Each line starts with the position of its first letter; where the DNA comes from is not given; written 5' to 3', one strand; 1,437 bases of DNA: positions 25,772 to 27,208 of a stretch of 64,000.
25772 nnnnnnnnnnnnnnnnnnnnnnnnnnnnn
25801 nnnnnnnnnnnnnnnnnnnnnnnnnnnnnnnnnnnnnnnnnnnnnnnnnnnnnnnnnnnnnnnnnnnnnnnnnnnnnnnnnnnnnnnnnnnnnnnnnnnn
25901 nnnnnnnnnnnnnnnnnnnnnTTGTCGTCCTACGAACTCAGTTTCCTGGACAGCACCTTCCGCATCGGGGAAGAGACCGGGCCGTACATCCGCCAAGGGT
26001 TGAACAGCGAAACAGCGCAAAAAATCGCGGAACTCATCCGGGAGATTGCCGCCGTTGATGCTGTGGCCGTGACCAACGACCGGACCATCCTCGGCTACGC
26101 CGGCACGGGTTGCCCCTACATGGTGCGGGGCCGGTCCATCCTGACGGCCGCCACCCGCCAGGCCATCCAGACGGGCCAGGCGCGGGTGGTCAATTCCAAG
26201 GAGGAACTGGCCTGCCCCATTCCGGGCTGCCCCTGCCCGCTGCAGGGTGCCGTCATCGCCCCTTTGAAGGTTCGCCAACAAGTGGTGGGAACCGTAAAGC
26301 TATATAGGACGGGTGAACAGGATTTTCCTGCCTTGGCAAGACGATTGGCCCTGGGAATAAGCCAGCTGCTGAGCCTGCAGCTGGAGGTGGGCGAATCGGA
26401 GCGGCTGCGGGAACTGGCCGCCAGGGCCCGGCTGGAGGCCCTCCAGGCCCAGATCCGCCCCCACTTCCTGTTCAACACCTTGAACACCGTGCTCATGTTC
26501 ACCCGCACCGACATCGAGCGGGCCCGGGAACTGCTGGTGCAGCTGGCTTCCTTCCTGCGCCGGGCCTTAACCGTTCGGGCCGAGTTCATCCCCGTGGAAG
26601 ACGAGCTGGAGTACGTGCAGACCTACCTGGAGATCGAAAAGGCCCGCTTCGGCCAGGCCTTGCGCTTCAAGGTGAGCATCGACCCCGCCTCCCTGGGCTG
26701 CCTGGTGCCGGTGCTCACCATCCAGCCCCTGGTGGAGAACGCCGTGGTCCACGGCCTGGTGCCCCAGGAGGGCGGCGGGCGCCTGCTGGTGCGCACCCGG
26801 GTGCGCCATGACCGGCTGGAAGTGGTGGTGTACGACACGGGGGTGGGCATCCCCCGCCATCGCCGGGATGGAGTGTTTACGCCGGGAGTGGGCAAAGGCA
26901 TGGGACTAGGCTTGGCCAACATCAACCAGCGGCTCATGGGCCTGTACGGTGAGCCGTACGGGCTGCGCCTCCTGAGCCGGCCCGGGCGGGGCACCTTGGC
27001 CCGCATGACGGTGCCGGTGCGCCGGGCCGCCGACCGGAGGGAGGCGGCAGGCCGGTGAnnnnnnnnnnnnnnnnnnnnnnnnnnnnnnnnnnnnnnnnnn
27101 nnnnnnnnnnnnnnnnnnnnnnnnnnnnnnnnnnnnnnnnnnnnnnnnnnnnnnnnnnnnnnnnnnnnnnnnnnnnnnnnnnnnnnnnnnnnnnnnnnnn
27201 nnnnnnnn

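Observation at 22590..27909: Membrane-domain-less, Cys-rich LytS kinase with LytTR regulator, divergent from the glyoxylate shunt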

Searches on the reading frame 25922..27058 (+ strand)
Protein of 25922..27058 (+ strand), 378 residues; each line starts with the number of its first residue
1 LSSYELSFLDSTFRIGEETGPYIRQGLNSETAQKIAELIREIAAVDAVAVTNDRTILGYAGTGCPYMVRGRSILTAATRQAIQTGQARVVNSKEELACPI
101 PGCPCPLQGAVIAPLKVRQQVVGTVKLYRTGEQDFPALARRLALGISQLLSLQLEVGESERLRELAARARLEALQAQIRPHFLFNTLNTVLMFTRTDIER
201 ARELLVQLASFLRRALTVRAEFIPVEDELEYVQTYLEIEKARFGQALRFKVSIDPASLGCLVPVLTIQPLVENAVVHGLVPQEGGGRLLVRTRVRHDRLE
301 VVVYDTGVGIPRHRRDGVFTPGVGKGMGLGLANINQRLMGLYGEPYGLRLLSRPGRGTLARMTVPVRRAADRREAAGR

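Call 3: search_protein_families(library=pfam, proteins=[window:25922-27058:+], max_evalue=0.01)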
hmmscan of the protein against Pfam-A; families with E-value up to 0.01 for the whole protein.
window:25922-27058:+ (378 aa): 5 families
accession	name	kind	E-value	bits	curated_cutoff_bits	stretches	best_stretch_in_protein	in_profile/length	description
PF06580.19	His_kinase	-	2.4e-25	89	25.2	1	169-246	1-80/81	Histidine kinase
PF02518.31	HATPase_c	-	4.3e-12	46.9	26.4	1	267-367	10-110/111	Histidine kinase-, DNA gyrase B-, and HSP90-like ATPase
PF01590.32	GAF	-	7e-06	27.1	22.4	1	30-153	4-132/133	GAF domain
PF13492.12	GAF_3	-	9.1e-06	26.5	27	1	31-155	5-128/129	GAF domain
PF13185.12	GAF_2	-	6.1e-05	23.7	28.6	1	30-151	6-132/136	GAF domain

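Call 4: search_protein_families(library=ncbifam, proteins=[window:25922-27058:+], max_evalue=0.01)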
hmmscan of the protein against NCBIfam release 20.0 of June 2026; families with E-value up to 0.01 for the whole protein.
window:25922-27058:+ (378 aa): 19 families
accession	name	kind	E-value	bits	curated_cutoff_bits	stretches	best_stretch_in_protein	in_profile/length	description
NF041832.1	near_NosP_CTERM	subfamily_domain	3.7e-08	32.8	400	1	286-372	139-231/370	NahK/ErcS family hybrid sensor histidine kinase/response regulator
TIGR02956.1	TMAO_torS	equivalog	1.4e-07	30.1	676.5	1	286-376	598-692/967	TMAO reductase system sensor histidine kinase/response regulator TorS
NF053867.1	SprKinKinDBac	equivalog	2.2e-07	29.7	775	1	270-367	401-498/500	sporulation kinase KinD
NF041831.1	NO_HK_NahK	exception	4.9e-07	28.1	1500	1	285-374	624-719/854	hybrid sensor histidine kinase/response regulator NahK/ErcS'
NF007688.0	PRK10364.1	equivalog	1.3e-06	27.5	479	1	285-373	370-456/460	two-component system sensor histidine kinase ZraS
NF008468.0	PRK11360.1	equivalog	6.5e-06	24.8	646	1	283-371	523-613/616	two-component system sensor histidine kinase AtoS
TIGR02916.1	PEP_his_kin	equivalog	7.3e-06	24.8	300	1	198-365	521-679/679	XrtA/PEP-CTERM system histidine kinase PrsK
NF008298.1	PRK11086.1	subfamily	1.4e-05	23.7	520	1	268-367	429-526/529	DcuS/MalK family sensor histidine kinase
NF040750.1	tetrathio_HK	equivalog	2.7e-05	22.9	750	1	179-340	372-530/555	tetrathionate respiration histidine kinase TtrS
NF038348.1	T2SS_HK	subfamily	6.4e-05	21.6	450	1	281-367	486-574/574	histidine kinase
NF011874.0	PRK15347.1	equivalog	6.8e-05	21.1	852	1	286-370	532-618/921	two component system sensor kinase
NF007004.0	PRK09467.1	equivalog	0.00035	19.5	415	1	196-365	270-435/440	two-component system sensor histidine kinase EnvZ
NF006800.0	PRK09303.1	equivalog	0.00073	18.6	342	1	270-369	280-380/383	histidine kinase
TIGR01925.2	spIIAB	equivalog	0.00079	19.3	135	1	271-335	46-112/137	anti-sigma F factor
NF041947.1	LuxQ_Vibrio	equivalog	0.002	16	1200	1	292-373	616-703/843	quorum-sensing autoinducer 2 sensor kinase/phosphatase LuxQ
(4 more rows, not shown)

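Call 6: find_homologous_proteins(query=window:25922-27058:+)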
Query window:25922-27058:+ (378 aa): 2610 proteins with E <= 0.001 among 8000 candidates; the best 120 are listed.
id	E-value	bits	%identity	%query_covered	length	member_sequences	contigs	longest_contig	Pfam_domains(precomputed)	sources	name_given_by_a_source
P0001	2.0e-240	815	100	100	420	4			PF01590.33,PF02518.32,PF13492.13,PF06580.20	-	-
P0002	1.9e-195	667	82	97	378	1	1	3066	PF13185.13,PF02518.32,PF13492.13,PF06580.20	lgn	-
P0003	8.2e-189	645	79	100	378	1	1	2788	PF01590.33,PF02518.32,PF13492.13,PF06580.20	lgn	-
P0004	2.9e-185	633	80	97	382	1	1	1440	PF01590.33,PF02518.32,PF13492.13,PF06580.20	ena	-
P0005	2.6e-183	627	76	98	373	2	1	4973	PF01590.33,PF02518.32,PF06580.20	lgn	-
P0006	5.4e-181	619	77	96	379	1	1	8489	PF02518.32,PF06580.20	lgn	-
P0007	5.6e-169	580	73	97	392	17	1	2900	PF02518.32,PF06580.20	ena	-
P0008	6.9e-165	566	71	97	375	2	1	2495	PF01590.33,PF02518.32,PF06580.20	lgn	-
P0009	1.2e-163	562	69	96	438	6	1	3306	PF02518.32,PF06580.20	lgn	-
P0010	8.1e-158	543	70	96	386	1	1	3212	PF02518.32,PF06580.20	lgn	-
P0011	4.8e-157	541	67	97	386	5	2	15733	PF01590.33,PF02518.32,PF13492.13,PF06580.20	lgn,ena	-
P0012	5.2e-157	540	68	96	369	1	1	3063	PF13185.13,PF01590.33,PF02518.32,PF06580.20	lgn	-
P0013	1.1e-155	536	68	94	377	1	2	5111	PF13185.13,PF01590.33,PF02518.32,PF13492.13,PF06580.20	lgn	-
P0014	3.1e-130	452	57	96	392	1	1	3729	PF01590.33,PF02518.32,PF06580.20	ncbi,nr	ncbi:MAG: histidine kinase [Clostridia bacterium]|nr:histidine kinase [Clostridia bacterium]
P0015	1.2e-129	450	56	95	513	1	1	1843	PF00111.33,PF01590.33,PF02518.32,PF06580.20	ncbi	-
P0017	2.7e-127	443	56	97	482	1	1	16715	PF00111.33,PF01590.33,PF02518.32,PF06580.20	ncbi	-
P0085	7.3e-117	408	54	97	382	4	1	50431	PF01590.33,PF02518.32,PF06580.20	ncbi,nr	ncbi:MAG: histidine kinase [Actinomycetia bacterium]|nr:histidine kinase [Actinomycetes bacterium]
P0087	9.0e-116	405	52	97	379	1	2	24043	PF02518.32,PF06580.20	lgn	-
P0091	4.3e-115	403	53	97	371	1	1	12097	PF02518.32,PF06580.20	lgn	-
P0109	8.3e-107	375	53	90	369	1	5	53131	PF01590.33,PF02518.32,PF06580.20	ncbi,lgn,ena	-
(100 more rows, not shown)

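Call 11: find_related_loci(query=window:25922-27058:+, collection=genome_contigs, flank=8000)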
Query window:25922-27058:+ (378 aa) in genome_contigs; peptide patterns used: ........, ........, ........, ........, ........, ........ (x = any residue, [..] = any of these).
600 stretches matched a pattern (row limit reached: there are more); 443 encode a relative of the query (tblastn E <= 1e-3); the best 80 are kept; 80 distinct loci.
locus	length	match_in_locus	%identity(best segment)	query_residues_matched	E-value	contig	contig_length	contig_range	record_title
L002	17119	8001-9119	55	6-378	4e-132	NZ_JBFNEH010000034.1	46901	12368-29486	MAG: Symbiobacterium sp. isolate AA23 NODE_448_length_46901_cov_6.317978, whole genome shotgun sequence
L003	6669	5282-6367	54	6-367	4e-126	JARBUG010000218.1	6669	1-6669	MAG: Symbiobacteriaceae bacterium isolate L_E1_T20_C_bin.52 scaffold_20607, whole genome shotgun sequence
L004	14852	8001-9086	53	5-366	3e-124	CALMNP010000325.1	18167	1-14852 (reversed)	MAG TPA_asm: uncultured Firmicutes bacterium isolate SRR5215466_bin.94_CONCOCT_v1.1_MAG genome assembly, contig: ERZ7813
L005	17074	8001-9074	49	10-371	4e-106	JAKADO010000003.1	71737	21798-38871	MAG: Bacillota bacterium isolate WH5.bin23 NODE_118_length_71737_cov_1.786915, whole genome shotgun sequence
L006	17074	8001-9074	50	10-371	2e-105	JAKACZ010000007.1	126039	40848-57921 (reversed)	MAG: Bacillota bacterium isolate WH4.bin36 NODE_57_length_126039_cov_45.898675, whole genome shotgun sequence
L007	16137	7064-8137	49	10-371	1e-104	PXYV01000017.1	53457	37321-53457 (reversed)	MAG: Sulfobacillus acidophilus isolate AMDSBA3 AMDSBA3_17, whole genome shotgun sequence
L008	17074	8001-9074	48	10-371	4e-103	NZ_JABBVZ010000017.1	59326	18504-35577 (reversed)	Sulfobacillus harzensis strain DSM 109850 NODE_17_length_59326_cov_100.877956, whole genome shotgun sequence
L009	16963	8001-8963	36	13-343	4e-60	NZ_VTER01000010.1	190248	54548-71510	Bacillus infantis strain CH446_14T scaffold10.1, whole genome shotgun sequence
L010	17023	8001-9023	40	23-365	1e-62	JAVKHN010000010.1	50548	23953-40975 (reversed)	MAG: Candidatus Sysuimicrobium calidum isolate HHBFW-2_201803_bins_120 HHBFW-2_201803_bins_120_scaffold_10, whole genome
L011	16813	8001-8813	40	10-282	1e-57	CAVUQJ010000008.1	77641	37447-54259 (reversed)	MAG: Candidatus Eremiobacteraeota bacterium isolate MFD01633.bin.2.141 genome assembly, contig: contig_117458, whole gen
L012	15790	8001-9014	34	15-363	2e-57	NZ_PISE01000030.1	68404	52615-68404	Niallia nealsonii strain FO-92 contig_30, whole genome shotgun sequence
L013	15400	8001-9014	34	15-363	2e-57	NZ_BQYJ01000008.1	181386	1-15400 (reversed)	Niallia sp. NCCP-28 sequence08, whole genome shotgun sequence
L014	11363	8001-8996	35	13-355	4e-56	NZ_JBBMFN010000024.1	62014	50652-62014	Niallia hominis strain CLA-SR-H024 CLA-SR-H024_contig_24_length_62014, whole genome shotgun sequence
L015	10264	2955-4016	37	6-368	4e-51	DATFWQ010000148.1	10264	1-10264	MAG TPA_asm: Candidatus Dormiibacterota bacterium isolate SMAG_U9495 k141_5598400, whole genome shotgun sequence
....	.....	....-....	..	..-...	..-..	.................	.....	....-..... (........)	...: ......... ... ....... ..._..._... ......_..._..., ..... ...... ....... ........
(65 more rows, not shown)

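Call 30: find_encoding_contigs(protein=P0002, flank=6000, max_places=3)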
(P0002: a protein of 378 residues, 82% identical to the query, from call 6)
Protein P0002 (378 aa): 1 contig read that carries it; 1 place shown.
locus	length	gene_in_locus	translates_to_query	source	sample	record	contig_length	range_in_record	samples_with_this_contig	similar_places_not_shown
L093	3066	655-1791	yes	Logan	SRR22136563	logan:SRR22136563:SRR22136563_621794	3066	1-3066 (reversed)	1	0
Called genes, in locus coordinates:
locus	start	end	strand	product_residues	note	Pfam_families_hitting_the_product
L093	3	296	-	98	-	?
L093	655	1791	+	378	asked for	PF13185:GAF_2 (weak), PF13492:GAF_3 (weak), PF06580:His_kinase, PF02518:HATPase_c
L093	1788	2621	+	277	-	PF00072:Response_reg, PF04397:LytTR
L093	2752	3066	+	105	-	?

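Call 31: find_encoding_contigs(protein=P0003, flank=6000, max_places=3)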
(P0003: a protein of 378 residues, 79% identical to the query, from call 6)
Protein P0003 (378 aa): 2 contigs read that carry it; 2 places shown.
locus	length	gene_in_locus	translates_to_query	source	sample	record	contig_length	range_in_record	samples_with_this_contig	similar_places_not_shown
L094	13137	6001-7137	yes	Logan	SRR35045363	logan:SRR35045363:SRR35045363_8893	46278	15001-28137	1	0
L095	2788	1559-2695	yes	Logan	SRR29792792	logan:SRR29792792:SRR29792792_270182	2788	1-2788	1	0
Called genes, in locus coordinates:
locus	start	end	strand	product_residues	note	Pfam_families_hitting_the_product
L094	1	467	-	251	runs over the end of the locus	PF01479:S4, PF00849:PseudoU_synth_2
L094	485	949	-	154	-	PF14588:YjgF_endoribonc, PF01042:Ribonuc_L-PSP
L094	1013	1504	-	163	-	PF07670:Gate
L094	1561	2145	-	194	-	PF07670:Gate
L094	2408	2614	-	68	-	PF00313:CSD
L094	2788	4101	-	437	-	PF00463:ICL, PF13714:PEP_mutase, PF00463:ICL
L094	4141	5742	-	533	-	PF20656:MS_N, PF01274:MS_TIM-barrel, PF20659:MS_C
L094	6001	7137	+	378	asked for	PF01590:GAF (weak), PF13492:GAF_3 (weak), PF06580:His_kinase, PF02518:HATPase_c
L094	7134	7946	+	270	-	PF00072:Response_reg, PF04397:LytTR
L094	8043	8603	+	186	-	-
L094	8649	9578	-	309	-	PF13793:Pribosyltran_N, PF00156:Pribosyltran, PF14572:Pribosyl_synth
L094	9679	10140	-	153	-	PF09579:Spore_YtfJ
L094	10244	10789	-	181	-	PF04079:SMC_ScpB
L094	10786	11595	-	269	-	PF02616:SMC_ScpA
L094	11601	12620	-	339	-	PF00579:tRNA-synt_1b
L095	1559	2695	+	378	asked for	PF01590:GAF (weak), PF13492:GAF_3 (weak), PF06580:His_kinase, PF02518:HATPase_c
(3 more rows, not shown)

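Call 32: find_encoding_contigs(protein=P0006, flank=8000, max_places=3)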
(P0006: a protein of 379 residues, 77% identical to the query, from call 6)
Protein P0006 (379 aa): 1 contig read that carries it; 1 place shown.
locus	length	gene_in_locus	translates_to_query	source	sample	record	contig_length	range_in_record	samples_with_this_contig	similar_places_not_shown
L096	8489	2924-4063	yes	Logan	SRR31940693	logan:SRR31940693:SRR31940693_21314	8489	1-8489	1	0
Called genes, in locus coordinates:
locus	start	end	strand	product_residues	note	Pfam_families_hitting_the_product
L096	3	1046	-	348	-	?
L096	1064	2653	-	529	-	PF20656:MS_N, PF01274:MS_TIM-barrel, PF20659:MS_C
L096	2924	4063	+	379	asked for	PF06580:His_kinase, PF02518:HATPase_c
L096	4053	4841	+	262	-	PF00072:Response_reg, PF04397:LytTR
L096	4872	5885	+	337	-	PF08486:SpoIID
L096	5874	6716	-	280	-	PF13228:DUF4037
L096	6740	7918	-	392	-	PF00266:Aminotran_5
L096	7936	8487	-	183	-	?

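Call 33: find_encoding_contigs(protein=P0011, flank=8000, max_places=3)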
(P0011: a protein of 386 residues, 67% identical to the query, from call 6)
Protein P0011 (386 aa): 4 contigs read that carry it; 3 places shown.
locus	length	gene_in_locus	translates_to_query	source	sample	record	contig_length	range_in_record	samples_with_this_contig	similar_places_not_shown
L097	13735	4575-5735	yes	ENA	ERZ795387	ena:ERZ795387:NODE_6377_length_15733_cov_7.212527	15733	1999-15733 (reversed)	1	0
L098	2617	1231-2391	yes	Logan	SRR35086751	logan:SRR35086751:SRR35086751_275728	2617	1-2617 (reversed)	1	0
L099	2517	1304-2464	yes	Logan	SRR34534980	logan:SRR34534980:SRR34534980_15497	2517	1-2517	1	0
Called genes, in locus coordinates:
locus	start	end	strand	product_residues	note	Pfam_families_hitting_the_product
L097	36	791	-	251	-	-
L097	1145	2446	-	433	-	PF00463:ICL, PF13714:PEP_mutase, PF00463:ICL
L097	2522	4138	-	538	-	PF20656:MS_N, PF01274:MS_TIM-barrel, PF20659:MS_C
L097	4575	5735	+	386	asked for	PF01590:GAF (weak), PF13492:GAF_3 (weak), PF06580:His_kinase, PF02518:HATPase_c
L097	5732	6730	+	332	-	PF00072:Response_reg, PF04397:LytTR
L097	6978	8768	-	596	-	PF09972:DUF2207, PF20990:DUF2207_C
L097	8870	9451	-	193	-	PF04011:LemA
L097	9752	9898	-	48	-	-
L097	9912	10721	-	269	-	-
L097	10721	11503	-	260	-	PF00005:ABC_tran, PF13304:AAA_21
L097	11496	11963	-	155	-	PF00392:GntR, PF13545:HTH_Crp_2 (faint)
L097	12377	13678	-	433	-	-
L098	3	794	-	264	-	?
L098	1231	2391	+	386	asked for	PF01590:GAF (weak), PF13492:GAF_3 (weak), PF06580:His_kinase, PF02518:HATPase_c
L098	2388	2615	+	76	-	?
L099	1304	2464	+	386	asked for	PF01590:GAF (weak), PF13492:GAF_3 (weak), PF06580:His_kinase, PF02518:HATPase_c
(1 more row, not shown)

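Call 36: predict_structure(alignment_id=A1)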
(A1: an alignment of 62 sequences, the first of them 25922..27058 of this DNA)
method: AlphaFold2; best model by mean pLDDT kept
length: 378 residues; sequences in the alignment: 62
mean_pLDDT: 86.9   pTM: 0.55
mean pLDDT of the five models: 86.9, 86.0, 85.9, 84.8, 83.4
residues with pLDDT >= 90: 216; 70-90: 120; 50-70: 25; < 50: 17
segments of 3 or more residues with pLDDT < 50: 170-176, 325-328, 374-378
pLDDT, mean of each block of 10 residues (from residue 1): 63 87 91 97 94 97 92 93 96 90 92 95 96 85 91 87 65 54 78 86 86 76 93 92 93 96 91 92 95 97 96 85 57 88 93 95 92 49
secondary structure, 60 per line:
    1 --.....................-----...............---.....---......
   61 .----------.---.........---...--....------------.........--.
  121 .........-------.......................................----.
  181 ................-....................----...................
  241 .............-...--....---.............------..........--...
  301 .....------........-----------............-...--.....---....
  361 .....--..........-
elements in order: H3-23 H29-43 E47-51 E55-61 H76-84 E88-90 H93-96 E109-117 E120-129 H137-175 H180-196 H198-217 E222-224 H225-246 E247-253 E260-263 H267-279 E286-295 E298-305 H312-319 H331-342 E349-353 E357-365 H369-377

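Call 42: fold_search(model_id=the predicted structure, library=pdb)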
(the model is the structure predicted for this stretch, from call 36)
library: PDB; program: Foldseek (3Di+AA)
matches with E <= 10: 1183; with E <= 0.001: 659
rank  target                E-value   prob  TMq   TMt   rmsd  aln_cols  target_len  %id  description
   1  9a5d_A                8.9e-14  1.00  0.32  0.21  61.3       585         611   14  Integrative model of WALK-YYCH by crosslinking MS and deep learning (released 2024-09-18)
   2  6swj                  9.0e-13  1.00  0.41  0.71   5.1       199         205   33  The kinase domain of GanS, a histidine kinase from Geobacillus stearothermophilus (with Pt) (released 2020-10-14)
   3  6swk                  1.6e-12  1.00  0.41  0.72   5.0       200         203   32  The kinase domain of GanS, a histidine kinase from Geobacillus stearothermophilus (released 2020-10-14)
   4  9eut_A                1.0e-10  1.00  0.32  0.18  23.6       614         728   10  Cryo-EM structure of the full-length Pseudomonas aeruginosa bacteriophytochrome in its Pr state (released 2024-09-04)
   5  8a6x_B                2.1e-10  1.00  0.33  0.33  24.4       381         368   16  Crystal structure of a chimeric LOV-Histidine kinase SB2F1 (asymmetrical variant, trigonal form with long c axis) (released 2024-01-10)
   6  4gcz_A                2.9e-10  1.00  0.36  0.37  26.7       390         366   19  Structure of a blue-light photoreceptor (released 2013-06-19)
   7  8a7h_A                1.2e-09  1.00  0.32  0.34  23.9       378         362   16  Crystal structure of a chimeric LOV-Histidine kinase SB2F1-I66R mutant (light state; asymmetrical variant, trigonal fo (released 2024-01-10)
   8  8a52_A                1.7e-09  1.00  0.32  0.34  22.7       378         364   16  Crystal structure of a chimeric LOV-Histidine kinase SB2F1 (asymmetrical variant, trigonal form with long c-axis) (released 2023-12-27)
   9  5c93_B                1.8e-09  1.00  0.35  0.57   7.2       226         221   17  Histidine kinase with ATP (released 2016-07-27)
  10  8a3u                  1.8e-09  1.00  0.31  0.32  22.6       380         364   16  Crystal structure of a chimeric LOV-Histidine kinase SB2F1 (symmetrical variant, trigonal form with short c-axis) (released 2023-12-20)
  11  8isi_A                2.0e-09  1.00  0.34  0.17  18.1       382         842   14  Photochromobilin-free form of Arabidopsis thaliana phytochrome A - apo-AtphyA (released 2023-08-09)
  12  4zki_B                2.5e-09  1.00  0.34  0.56   7.5       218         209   16  The crystal structure of Histidine Kinase YycG with ADP (released 2016-05-04)
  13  8a7f_A                3.5e-09  1.00  0.31  0.32  22.6       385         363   17  Crystal structure of a chimeric LOV-Histidine kinase SB2F1-I66R mutant (asymmetrical variant, trigonal form with long  (released 2024-01-10)
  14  4r3a_A                3.9e-09  1.00  0.30  0.35  19.0       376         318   15  Erythrobacter litoralis EL346 blue-light activated histidine kinase (released 2014-12-03)
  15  4q20_B                4.3e-09  1.00  0.32  0.51  10.6       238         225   22  Crystal structure of a C-terminal part of tyrosine kinase (DivL) from Caulobacter crescentus CB15 at 2.50 A resolution (released 2014-04-23)
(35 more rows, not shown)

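Call 51: find_encoding_contigs(protein=P0085, flank=6000, max_places=2)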
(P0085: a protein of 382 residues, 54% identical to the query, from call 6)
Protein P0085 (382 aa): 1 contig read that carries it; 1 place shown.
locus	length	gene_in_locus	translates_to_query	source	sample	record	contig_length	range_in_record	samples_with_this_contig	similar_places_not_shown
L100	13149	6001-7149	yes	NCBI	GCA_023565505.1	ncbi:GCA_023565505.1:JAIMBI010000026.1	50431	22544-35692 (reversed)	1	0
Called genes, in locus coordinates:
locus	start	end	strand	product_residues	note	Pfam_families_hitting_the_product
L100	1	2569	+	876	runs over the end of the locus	PF01326:PPDK_N, PF00391:PEP-utilizers, PF02896:PEP-utilizers_C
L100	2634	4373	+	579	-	PF01807:Zn_ribbon_DnaG, PF08275:DNAG_N, PF01751:Toprim, PF13155:Toprim_2, PF13362:Toprim_3, PF13662:Toprim_4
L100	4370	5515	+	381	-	PF03979:Sigma70_r1_1, PF00140:Sigma70_r1_2, PF04542:Sigma70_r2, PF04539:Sigma70_r3, PF04545:Sigma70_r4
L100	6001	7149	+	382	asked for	PF01590:GAF (faint), PF06580:His_kinase, PF02518:HATPase_c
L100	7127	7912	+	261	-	PF00072:Response_reg, PF04397:LytTR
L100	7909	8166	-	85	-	-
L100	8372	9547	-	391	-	PF25198:Spore_GerAC_N, PF05504:Spore_GerAC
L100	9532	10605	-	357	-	PF03845:Spore_permease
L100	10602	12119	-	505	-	PF03323:GerA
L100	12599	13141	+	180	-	-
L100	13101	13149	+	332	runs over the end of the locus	PF02826:2-Hacid_dh_C (weak), PF07991:KARI_N, PF03446:NAD_binding_2 (weak), PF03807:F420_oxidored (weak), PF01450:KARI_C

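Call 52: find_encoding_contigs(protein=P0087, flank=6000, max_places=2)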
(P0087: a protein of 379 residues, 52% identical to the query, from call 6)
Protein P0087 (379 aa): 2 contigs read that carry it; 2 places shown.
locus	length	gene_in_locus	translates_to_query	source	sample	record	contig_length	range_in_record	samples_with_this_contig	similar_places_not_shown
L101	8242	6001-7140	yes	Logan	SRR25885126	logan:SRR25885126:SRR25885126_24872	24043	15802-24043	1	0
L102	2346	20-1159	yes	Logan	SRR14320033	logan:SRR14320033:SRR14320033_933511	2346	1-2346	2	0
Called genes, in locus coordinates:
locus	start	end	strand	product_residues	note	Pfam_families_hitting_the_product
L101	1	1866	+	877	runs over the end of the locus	PF01326:PPDK_N, PF00391:PEP-utilizers, PF02896:PEP-utilizers_C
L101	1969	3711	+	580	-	PF01807:Zn_ribbon_DnaG, PF08275:DNAG_N, PF01751:Toprim, PF13155:Toprim_2, PF13362:Toprim_3 (weak), PF13662:Toprim_4, PF10410:DnaB_bind (weak)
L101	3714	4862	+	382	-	PF03979:Sigma70_r1_1, PF00140:Sigma70_r1_2, PF04542:Sigma70_r2, PF04539:Sigma70_r3, PF04545:Sigma70_r4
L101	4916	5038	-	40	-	-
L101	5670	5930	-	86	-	-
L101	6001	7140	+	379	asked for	PF06580:His_kinase, PF02518:HATPase_c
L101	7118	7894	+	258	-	PF00072:Response_reg, PF04397:LytTR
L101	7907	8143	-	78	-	-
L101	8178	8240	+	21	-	?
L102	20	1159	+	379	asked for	PF06580:His_kinase, PF02518:HATPase_c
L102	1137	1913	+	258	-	PF00072:Response_reg, PF04397:LytTR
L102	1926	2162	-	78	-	-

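Call 53: find_encoding_contigs(protein=P0091, flank=6000, max_places=2)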
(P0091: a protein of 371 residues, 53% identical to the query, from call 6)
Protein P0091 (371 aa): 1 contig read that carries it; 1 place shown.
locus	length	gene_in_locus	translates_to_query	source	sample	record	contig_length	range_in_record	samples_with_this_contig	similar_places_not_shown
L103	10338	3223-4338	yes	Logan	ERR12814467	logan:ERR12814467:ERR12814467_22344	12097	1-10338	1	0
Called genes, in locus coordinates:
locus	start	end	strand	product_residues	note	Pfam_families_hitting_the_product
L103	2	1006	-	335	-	?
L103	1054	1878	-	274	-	PF00116:COX2 (weak)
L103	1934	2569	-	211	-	-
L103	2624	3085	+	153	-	-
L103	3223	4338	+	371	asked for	PF06580:His_kinase, PF02518:HATPase_c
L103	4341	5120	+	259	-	PF00072:Response_reg, PF04397:LytTR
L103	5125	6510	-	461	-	PF02233:PNTB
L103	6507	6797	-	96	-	PF12769:PNTB_4TM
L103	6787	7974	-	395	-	PF05222:AlaDh_PNT_N, PF01262:AlaDh_PNT_C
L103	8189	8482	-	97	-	PF09876:DUF2103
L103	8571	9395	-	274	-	PF01738:DLH, PF12146:Hydrolase_4 (faint), PF08840:BAAT_C (faint)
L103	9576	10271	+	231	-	PF01177:Asp_Glu_race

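Call 54: find_encoding_contigs(protein=P0109, flank=6000, max_places=2)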
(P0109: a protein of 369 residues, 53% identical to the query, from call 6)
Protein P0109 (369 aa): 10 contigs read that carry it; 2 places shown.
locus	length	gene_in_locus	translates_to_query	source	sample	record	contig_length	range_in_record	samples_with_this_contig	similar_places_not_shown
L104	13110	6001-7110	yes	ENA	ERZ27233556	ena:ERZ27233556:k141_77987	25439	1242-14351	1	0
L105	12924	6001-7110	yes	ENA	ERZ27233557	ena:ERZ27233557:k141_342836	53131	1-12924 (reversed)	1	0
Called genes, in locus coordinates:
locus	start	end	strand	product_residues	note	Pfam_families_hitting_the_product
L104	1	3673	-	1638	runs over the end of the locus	?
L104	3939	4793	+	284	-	PF23441:SDR, PF00106:adh_short, PF08659:KR, PF13561:adh_short_C2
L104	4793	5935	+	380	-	PF00465:Fe-ADH, PF13685:Fe-ADH_2 (weak), PF25137:ADH_Fe_C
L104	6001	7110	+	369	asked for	PF01590:GAF, PF06580:His_kinase, PF02518:HATPase_c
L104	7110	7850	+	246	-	PF00072:Response_reg, PF04397:LytTR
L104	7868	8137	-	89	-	-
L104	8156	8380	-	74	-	-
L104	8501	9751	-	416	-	PF07690:MFS_1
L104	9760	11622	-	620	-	PF00664:ABC_membrane, PF00005:ABC_tran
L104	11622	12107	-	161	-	PF12802:MarR_2, PF01047:MarR, PF01022:HTH_5 (faint), PF12840:HTH_20 (weak), PF13412:HTH_24 (weak)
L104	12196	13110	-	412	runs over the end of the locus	PF05977:MFS_3, PF07690:MFS_1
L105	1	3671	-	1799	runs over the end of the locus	PF16177:ACAS_N (weak), PF00501:AMP-binding, PF13193:AMP-binding_C, PF00378:ECH_1, PF16113:ECH_2, PF00107:ADH_zinc_N (weak)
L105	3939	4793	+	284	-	PF23441:SDR, PF00106:adh_short, PF08659:KR, PF13561:adh_short_C2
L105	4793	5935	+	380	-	PF00465:Fe-ADH, PF13685:Fe-ADH_2 (weak), PF25137:ADH_Fe_C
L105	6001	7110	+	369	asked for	PF01590:GAF, PF06580:His_kinase, PF02518:HATPase_c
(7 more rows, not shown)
